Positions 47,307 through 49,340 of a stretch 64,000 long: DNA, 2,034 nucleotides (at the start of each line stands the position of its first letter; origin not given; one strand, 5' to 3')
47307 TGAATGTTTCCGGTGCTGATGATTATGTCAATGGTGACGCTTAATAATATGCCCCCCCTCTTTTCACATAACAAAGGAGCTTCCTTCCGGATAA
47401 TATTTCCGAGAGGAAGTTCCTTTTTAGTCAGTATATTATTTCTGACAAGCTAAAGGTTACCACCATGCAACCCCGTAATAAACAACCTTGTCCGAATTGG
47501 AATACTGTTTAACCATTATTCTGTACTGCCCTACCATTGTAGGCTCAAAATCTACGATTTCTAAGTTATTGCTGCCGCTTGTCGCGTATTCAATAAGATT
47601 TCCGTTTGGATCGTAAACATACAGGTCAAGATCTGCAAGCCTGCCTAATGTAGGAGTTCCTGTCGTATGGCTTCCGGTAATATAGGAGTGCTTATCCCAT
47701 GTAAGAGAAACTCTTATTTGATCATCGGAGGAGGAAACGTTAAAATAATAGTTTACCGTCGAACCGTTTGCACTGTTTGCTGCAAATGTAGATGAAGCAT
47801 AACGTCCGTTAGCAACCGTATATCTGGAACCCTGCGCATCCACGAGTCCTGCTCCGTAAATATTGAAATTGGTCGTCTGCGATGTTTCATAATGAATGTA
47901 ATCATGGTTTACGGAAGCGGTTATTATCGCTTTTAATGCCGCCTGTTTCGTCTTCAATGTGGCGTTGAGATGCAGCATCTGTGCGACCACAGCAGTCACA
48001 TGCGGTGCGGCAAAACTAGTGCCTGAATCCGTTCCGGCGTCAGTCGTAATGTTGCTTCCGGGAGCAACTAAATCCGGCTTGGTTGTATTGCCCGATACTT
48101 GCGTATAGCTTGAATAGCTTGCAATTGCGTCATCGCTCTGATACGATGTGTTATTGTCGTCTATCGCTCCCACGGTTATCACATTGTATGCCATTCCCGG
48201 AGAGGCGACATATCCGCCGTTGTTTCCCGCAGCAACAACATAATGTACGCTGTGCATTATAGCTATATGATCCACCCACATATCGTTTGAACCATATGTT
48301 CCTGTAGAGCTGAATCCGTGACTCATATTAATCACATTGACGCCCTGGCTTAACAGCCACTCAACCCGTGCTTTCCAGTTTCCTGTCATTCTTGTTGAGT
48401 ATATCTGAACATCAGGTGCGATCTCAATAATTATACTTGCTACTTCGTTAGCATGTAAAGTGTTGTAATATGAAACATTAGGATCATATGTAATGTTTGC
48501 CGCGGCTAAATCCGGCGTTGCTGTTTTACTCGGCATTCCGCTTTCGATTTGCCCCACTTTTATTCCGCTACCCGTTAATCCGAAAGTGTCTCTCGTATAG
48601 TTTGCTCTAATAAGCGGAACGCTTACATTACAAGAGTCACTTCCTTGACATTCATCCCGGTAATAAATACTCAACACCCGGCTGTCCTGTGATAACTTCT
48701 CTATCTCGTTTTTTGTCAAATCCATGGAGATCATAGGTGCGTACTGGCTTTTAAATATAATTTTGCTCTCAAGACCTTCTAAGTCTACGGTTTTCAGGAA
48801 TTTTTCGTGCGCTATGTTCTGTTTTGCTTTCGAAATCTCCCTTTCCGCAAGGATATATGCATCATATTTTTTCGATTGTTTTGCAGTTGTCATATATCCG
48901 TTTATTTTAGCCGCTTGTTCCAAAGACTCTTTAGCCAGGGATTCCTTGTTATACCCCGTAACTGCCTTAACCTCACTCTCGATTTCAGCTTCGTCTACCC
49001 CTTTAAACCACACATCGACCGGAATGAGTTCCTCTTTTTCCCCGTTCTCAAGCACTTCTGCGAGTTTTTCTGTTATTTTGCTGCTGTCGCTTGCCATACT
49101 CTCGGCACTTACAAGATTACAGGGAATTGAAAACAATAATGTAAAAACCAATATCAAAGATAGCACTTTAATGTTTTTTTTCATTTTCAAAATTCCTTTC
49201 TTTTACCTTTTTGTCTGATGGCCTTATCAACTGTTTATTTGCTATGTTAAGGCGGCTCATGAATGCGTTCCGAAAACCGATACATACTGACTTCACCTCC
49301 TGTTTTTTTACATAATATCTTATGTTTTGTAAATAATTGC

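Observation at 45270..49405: The anti-sigma ectodomain is built from two copies of the neighbouring subtilase's pro-region module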

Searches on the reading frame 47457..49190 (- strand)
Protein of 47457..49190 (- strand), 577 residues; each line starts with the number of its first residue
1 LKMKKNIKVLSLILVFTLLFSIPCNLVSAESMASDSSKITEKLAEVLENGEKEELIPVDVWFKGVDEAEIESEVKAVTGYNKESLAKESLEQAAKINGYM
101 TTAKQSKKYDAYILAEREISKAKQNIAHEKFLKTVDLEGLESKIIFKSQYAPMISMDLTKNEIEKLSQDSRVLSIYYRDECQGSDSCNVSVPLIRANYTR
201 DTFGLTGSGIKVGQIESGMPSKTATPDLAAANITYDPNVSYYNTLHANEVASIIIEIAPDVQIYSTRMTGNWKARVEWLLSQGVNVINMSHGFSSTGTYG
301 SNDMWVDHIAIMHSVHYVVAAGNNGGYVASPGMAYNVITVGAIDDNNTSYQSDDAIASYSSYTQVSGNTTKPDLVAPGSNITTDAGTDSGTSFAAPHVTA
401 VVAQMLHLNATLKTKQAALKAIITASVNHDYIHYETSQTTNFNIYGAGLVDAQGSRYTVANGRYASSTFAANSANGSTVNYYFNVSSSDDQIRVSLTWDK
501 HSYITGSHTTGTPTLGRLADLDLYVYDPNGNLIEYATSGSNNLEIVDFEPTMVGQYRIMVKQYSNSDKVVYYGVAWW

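Call 3: search_protein_families(library=pfam, proteins=[window:47457-49190:-], max_evalue=1)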
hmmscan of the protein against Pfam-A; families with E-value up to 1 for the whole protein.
window:47457-49190:- (577 aa): 4 families
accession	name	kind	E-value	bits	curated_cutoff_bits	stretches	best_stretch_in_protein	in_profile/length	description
PF00082.27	Peptidase_S8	-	3.3e-25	89.4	21.8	1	246-448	56-288/288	Subtilase family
PF04151.21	PPC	-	8.7e-07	30.2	25.9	1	481-561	5-69/70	Bacterial pre-peptidase C-terminal domain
PF01105.29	EMP24_GP25L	-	0.0059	17.1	25.9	1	476-571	21-92/182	emp24/gp25L/p24 family/GOLD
PF21716.3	dnstrm_HI1420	-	0.06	13.7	27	1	35-94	13-68/90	Probable addiction module antidote protein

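Call 4: search_protein_families(library=ncbifam, proteins=[window:47457-49190:-], max_evalue=1)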
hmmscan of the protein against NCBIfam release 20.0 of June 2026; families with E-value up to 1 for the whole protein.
window:47457-49190:- (577 aa): 5 families
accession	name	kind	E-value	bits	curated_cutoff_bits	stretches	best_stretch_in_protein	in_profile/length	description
TIGR03895.1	protease_PatA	subfamily_domain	1.8e-08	33.6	421.05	1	275-416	49-187/606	PatA/PatG family cyanobactin maturation protease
TIGR03921.1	T7SS_mycosin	equivalog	1.5e-07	30.9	278.75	1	276-451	108-280/353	type VII secretion-associated serine protease mycosin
NF049966.1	QH_SP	equivalog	2.2e-07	30.4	165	1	238-418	34-204/219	subtilisin-like serine protease QhpE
NF042956.1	IteS_antiphage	equivalog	0.00034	19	900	1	286-449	353-552/747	S8 family anti-phage peptidase IteS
TIGR00652.1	DapF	equivalog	0.1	12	114.65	1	394-509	153-261/270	diaminopimelate epimerase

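Call 9: find_homologous_proteins(query=window:47457-49190:-, max_evalue=0.001)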
Query window:47457-49190:- (577 aa): 659 proteins with E <= 0.001 among 8000 candidates; the best 120 are listed.
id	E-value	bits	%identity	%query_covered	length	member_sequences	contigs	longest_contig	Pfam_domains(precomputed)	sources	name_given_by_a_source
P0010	0.0e+0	1270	100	100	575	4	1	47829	PF04151.22,PF00082.28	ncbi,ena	-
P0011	3.6e-203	694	59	100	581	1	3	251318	PF00082.28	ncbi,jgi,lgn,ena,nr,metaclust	ncbi:MAG: hypothetical protein A2Y15_08020 [Clostridiales bacterium GWF2_36_10]|nr:MAG: hypothetical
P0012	2.1e-151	524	50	94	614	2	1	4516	PF00082.28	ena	-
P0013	4.5e-148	513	49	94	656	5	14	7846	PF00082.28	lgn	-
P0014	9.4e-148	511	47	100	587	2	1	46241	PF04151.22,PF00082.28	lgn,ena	-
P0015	3.2e-145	503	47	100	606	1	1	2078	PF00082.28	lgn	-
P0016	6.1e-145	502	47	99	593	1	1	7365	PF04151.22,PF00082.28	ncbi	-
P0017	8.4e-144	498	47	100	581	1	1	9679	PF04151.22,PF00082.28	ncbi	-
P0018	1.9e-142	494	45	98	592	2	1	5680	PF00082.28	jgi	jgi:hypothetical protein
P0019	4.3e-142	493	48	94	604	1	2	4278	PF00082.28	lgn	-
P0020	9.2e-142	492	47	98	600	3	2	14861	PF00082.28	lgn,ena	-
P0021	5.3e-139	483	45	94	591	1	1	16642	PF00082.28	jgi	-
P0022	2.0e-138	481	46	99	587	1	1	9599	PF04151.22,PF00082.28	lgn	-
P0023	2.3e-138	480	45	100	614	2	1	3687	PF00082.28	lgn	-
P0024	2.4e-138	480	44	100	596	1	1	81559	PF00082.28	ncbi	-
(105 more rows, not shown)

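Call 35: search_solved_structures(query=window:47457-49190:-, max_evalue=0.001, show_alignments=1)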
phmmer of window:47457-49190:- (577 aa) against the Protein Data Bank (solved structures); distinct sequences matched with E-value up to 0.001: 27.
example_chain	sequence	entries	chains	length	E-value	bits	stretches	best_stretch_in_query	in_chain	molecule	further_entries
1gnv_A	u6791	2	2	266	4.3e-12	48.9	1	202-411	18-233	SUBTILISIN BPN'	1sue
1dui_A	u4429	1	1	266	4.4e-12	48.8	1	202-419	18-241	PROTEIN (SUBTILISIN BPN')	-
9ues_B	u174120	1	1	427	5.9e-12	48.4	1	281-567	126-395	Subtilisin-like serine protease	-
3afg_A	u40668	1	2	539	1.4e-11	47.2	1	281-567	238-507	Subtilisin-like serine protease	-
1sua_A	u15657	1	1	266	1.5e-11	47.1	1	202-411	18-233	SUBTILISIN BPN'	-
1spb_S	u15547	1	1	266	3.5e-11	45.8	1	202-411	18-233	SUBTILISIN BPN'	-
1gns_A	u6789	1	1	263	7.4e-11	44.8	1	202-411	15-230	SUBTILISIN BPN'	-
3f49_S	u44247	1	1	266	1.8e-10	43.5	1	202-414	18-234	Subtilisin BPN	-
3bgo_S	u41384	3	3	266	4.4e-10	42.2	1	202-414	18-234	Subtilisin BPN'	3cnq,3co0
6ube_S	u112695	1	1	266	9.3e-10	41.1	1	202-414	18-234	SUBTILISIN BPN'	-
7am4_A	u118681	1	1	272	4.4e-09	38.9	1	202-412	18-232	Subtilisin BPN'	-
6u9l_S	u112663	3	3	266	4.6e-09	38.9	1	202-414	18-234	SUBTILISIN BPN'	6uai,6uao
5ox2_A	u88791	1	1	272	4.9e-09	38.8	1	202-409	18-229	Subtilisin BPN'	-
7am5_A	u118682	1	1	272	5.1e-09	38.7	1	202-411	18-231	Subtilisin BPN'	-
7am3_A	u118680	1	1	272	5.3e-09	38.6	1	202-409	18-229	Subtilisin BPN'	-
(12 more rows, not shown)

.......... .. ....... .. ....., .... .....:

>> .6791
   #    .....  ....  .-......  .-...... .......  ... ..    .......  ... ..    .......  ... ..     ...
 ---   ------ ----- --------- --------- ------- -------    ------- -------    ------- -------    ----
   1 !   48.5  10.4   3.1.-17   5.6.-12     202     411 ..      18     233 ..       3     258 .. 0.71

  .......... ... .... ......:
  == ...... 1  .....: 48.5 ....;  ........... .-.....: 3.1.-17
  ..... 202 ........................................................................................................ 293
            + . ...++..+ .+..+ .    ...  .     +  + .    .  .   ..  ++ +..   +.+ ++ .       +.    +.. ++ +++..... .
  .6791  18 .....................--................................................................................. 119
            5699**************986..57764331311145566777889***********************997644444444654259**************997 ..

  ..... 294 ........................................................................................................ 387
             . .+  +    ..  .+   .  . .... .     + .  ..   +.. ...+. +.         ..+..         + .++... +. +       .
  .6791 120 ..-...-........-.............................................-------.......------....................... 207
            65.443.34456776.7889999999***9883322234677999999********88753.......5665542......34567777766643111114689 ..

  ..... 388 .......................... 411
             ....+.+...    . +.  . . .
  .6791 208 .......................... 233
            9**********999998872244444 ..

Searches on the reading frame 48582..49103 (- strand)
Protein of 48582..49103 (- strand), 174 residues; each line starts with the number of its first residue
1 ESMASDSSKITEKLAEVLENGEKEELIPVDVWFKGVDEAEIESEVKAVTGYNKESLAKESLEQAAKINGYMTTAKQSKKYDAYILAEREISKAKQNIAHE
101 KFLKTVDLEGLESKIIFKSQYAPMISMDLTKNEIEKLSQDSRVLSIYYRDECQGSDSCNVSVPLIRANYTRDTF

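Call 45: search_protein_families(library=pfam, alignment_id=A2, max_evalue=1)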
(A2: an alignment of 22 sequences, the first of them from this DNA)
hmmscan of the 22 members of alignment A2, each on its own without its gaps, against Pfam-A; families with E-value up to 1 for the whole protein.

A. member 1, seq(174 aa): 7 families
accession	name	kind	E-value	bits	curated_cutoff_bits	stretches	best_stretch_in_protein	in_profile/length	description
PF21716.3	dnstrm_HI1420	-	0.0076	16.5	27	1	6-64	13-67/90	Probable addiction module antidote protein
PF18318.6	Gln-synt_C-ter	-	0.037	14.2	22.7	1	71-126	49-104/118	Glutamine synthetase C-terminal domain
PF10938.13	YfdX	-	0.054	13.9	26.6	0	17-66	50-92/149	YfdX protein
PF18748.7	HMUDK_HMUD1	-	0.072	13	27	0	3-41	75-113/196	5-hmdU DNA kinase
PF18237.6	Tk-SP_N-pro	-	0.078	13.4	26.5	1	8-51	4-47/67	Tk-SP N-propeptide domain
PF05922.21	Inhibitor_I9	-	0.082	14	21.2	1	123-147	50-74/82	Peptidase inhibitor I9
PF03732.24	Retrotrans_gag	-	0.11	13.2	24.1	1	116-149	35-68/97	Retrotransposon gag protein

B. families by the number of members that match (of 22 scanned): 27 families (the first 25 are shown)
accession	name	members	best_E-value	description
PF05922.21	Inhibitor_I9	4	0.013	Peptidase inhibitor I9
PF18237.6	Tk-SP_N-pro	2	0.078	Tk-SP N-propeptide domain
PF21716.3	dnstrm_HI1420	1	0.0076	Probable addiction module antidote protein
PF18165.6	pP_pnuc_1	1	0.0084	Predicted pPIWI-associating nuclease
PF23439.1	DUF7124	1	0.013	Domain of unknown function (DUF7124)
PF17013.11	Acetyltransf_15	1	0.014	Putative acetyl-transferase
PF19445.4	eIF3h_C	1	0.025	C-terminal region of eIF3h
PF17118.11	DUF5105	1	0.031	Domain of unknown function (DUF5105)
PF01095.25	Pectinesterase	1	0.033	Pectinesterase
PF18318.6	Gln-synt_C-ter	1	0.037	Glutamine synthetase C-terminal domain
PF05314.16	Baculo_ODV-E27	1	0.044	Baculovirus occlusion-derived virus envelope protein EC27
PF07319.16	DnaI_N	1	0.05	Primosomal protein DnaI N-terminus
PF10938.13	YfdX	1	0.054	YfdX protein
PF22060.2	Cep192_D1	1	0.056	Cep192 domain 1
PF22780.1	HI0933_like_1st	1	0.064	HI0933-like protein barrel and H2TH domain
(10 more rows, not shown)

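Call 78: predict_structure(alignment_id=A2)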
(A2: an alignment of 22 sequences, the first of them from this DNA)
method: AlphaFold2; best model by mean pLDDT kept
length: 174 residues; sequences in the alignment: 22
mean_pLDDT: 84.3   pTM: 0.72
mean pLDDT of the five models: 84.3, 83.4, 81.2, 80.8, 80.8
residues with pLDDT >= 90: 112; 70-90: 24; 50-70: 28; < 50: 10
segments of 3 or more residues with pLDDT < 50: 1-5, 171-174
pLDDT, mean of each block of 10 residues (from residue 1): 58 95 95 93 96 91 72 72 95 94 90 93 95 94 94 67 53 45
secondary structure, 60 per line:
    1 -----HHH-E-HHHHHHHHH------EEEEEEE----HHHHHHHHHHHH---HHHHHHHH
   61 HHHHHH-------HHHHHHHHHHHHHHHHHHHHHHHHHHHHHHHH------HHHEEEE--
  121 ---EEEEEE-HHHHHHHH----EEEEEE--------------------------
elements in order: H12-20 E27-33 H38-49 H53-66 H74-105 E115-118 E124-129 H131-138 E143-148

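Call 81: fold_search(model_id=the predicted structure, library=pdb)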
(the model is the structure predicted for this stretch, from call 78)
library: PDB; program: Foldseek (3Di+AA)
matches with E <= 10: 92; with E <= 0.001: 0
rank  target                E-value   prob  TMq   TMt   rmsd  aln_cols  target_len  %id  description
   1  8c4z_A                3.4e-02  0.96  0.31  0.47  13.8       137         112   18  ProteinT protease, inactive mutant S224A (released 2024-07-17)
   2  4yn3_B                1.9e-01  0.80  0.24  0.56   3.5        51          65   18  Crystal structure of Cucumisin complex with pro-peptide (released 2016-03-09)
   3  8gkp_J                3.1e-01  0.47  0.25  0.45   9.8       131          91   14  Crystal Structure Analysis of Aspergillus fumigatus alkaline protease (released 2023-11-01)
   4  8gkq_A                5.4e-01  0.30  0.25  0.44   9.8       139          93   13  Crystal Structure Analysis of Aspergillus fumigatus alkaline protease (released 2023-11-01)
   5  2z58_B                6.1e-01  0.51  0.23  0.53   4.5        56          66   12  Crystal structure of G56W-propeptide:S324A-subtilisin complex (released 2008-01-01)
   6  2z57_B                6.9e-01  0.51  0.23  0.56   4.2        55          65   13  Crystal structure of G56E-propeptide:S324A-subtilisin complex (released 2008-01-01)
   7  8gko_A                8.3e-01  0.21  0.26  0.44   9.7       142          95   14  Crystal Structure Analysis of Aspergillus fumigatus alkaline protease (released 2023-11-01)
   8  2z56_B                8.9e-01  0.54  0.22  0.53   1.9        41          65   17  Crystal structure of G56S-propeptide:S324A-subtilisin complex (released 2008-01-01)
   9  6tpi_B                1.1e+00  0.09  0.21  0.33  18.6       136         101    9  EnvC bound to the FtsX periplasmic domain (released 2020-11-04)
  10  3cnq_P                1.5e+00  0.47  0.28  0.61   2.6        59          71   20  Prosubtilisin Substrate Complex of Subtilisin SUBT_BACAM (released 2008-05-06)
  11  1spb_P                1.5e+00  0.38  0.28  0.64  12.4       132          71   11  SUBTILISIN BPN' PROSEGMENT (77 RESIDUES) COMPLEXED WITH A MUTANT SUBTILISIN BPN' (266 RESIDUES). CRYSTAL PH 4.6. CRYST (released 1995-10-15)
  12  6l5d_B                1.5e+00  0.09  0.28  0.22  10.6       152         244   12  Crystal structure of the gas vesicle protein GvpF from Anabaena sp. PCC7120 (released 2020-09-02)
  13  8u45_A                1.6e+00  0.16  0.25  0.43   8.4       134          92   12  Crystal Structure Analysis of Aspergillus fumigatus alkaline protease (released 2023-11-01)
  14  3whi_B                1.7e+00  0.41  0.25  0.13  11.6       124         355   10  Crystal structure of unautoprocessed form of IS1-inserted Pro-subtilisin E (released 2013-12-25)
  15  3vv2_B                2.1e+00  0.28  0.21  0.51   2.1        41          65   17  Crystal structure of complex form between S324A-subtilisin and mutant Tkpro (released 2013-03-06)
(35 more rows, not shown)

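Call 89: search_solved_structures(query=A2, max_evalue=10)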
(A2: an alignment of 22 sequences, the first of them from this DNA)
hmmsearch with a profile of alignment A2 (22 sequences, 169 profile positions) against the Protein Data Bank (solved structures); distinct sequences matched with E-value up to 10: 1.
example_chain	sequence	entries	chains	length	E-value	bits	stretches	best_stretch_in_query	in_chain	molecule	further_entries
2ril_A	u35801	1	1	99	0.93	12.8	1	5-50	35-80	Antibiotic biosynthesis monooxygenase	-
